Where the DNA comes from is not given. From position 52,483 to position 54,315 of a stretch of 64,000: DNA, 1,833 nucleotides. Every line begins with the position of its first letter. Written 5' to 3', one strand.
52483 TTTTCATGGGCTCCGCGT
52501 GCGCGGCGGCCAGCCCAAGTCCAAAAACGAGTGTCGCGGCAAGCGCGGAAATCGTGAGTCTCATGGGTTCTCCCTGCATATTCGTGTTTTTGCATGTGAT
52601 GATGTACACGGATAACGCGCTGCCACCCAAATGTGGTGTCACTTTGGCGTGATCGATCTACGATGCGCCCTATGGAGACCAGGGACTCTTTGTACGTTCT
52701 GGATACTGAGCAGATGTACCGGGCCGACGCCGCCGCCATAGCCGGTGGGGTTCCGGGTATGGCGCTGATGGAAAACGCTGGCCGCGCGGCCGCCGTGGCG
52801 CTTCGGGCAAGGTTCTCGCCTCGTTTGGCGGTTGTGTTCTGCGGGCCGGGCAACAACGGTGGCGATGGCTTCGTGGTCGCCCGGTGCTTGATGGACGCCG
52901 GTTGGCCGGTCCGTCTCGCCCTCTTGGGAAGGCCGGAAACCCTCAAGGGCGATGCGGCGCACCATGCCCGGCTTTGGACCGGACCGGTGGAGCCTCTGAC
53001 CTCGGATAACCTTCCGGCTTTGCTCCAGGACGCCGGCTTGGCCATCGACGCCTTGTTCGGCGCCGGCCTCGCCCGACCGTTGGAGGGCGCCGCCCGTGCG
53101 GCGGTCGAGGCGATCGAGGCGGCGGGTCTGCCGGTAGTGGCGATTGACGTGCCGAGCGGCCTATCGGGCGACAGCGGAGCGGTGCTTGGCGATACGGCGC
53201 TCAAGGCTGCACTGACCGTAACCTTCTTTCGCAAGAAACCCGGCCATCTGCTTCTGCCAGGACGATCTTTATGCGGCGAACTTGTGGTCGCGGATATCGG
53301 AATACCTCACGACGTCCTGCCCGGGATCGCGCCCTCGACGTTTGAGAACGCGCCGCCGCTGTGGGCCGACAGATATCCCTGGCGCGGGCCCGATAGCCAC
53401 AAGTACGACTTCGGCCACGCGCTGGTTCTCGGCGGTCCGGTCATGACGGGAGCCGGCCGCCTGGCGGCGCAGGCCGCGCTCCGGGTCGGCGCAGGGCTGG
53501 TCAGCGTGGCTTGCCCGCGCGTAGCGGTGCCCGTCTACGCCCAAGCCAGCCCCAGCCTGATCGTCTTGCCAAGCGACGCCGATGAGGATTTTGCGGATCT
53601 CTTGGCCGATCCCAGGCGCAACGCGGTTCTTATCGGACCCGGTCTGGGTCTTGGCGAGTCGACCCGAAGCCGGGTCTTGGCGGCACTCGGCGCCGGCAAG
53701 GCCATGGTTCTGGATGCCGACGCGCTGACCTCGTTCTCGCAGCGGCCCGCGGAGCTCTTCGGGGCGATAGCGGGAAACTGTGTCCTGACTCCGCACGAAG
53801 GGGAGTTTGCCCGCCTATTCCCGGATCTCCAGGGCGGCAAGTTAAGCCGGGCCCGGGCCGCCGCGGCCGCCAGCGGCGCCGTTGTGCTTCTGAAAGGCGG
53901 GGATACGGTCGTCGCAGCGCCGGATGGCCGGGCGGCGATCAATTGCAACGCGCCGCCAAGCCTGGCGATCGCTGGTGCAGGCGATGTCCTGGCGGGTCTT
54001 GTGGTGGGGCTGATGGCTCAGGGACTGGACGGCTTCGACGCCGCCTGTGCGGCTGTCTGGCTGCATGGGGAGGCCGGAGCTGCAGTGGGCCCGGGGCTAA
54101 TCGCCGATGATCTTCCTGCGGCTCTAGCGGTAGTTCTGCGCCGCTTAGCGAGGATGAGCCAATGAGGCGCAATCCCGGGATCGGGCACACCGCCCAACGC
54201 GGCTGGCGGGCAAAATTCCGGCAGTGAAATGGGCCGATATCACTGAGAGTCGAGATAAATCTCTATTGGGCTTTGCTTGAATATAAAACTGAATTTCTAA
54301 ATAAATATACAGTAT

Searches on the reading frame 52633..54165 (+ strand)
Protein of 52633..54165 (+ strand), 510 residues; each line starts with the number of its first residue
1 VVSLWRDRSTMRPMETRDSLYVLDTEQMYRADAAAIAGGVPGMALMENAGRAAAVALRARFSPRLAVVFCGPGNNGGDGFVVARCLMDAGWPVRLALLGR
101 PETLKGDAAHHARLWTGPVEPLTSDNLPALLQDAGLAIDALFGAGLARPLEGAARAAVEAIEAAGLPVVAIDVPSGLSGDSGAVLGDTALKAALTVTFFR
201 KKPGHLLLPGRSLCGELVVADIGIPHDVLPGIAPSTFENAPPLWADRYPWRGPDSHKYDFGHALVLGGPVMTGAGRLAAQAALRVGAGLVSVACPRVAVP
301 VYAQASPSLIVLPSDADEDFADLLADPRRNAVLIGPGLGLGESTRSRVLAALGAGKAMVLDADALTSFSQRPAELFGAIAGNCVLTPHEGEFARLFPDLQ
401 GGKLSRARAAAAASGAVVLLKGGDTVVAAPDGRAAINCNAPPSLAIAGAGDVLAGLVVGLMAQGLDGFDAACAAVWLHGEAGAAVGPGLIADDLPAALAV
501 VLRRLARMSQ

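Call 92: search_protein_families(library=pfam, proteins=[window:52633-54165:+], max_evalue=0.00001)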
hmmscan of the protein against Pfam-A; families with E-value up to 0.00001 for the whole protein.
window:52633-54165:+ (510 aa): 2 families
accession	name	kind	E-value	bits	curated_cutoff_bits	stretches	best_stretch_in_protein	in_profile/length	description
PF01256.23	Carb_kinase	-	6.8e-51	173.5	27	1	264-484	2-222/242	NAD(P)H-hydrate dehydratase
PF03853.21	YjeF_N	-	1.7e-39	135.9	24.9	1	44-204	3-169/169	YjeF-related protein N-terminus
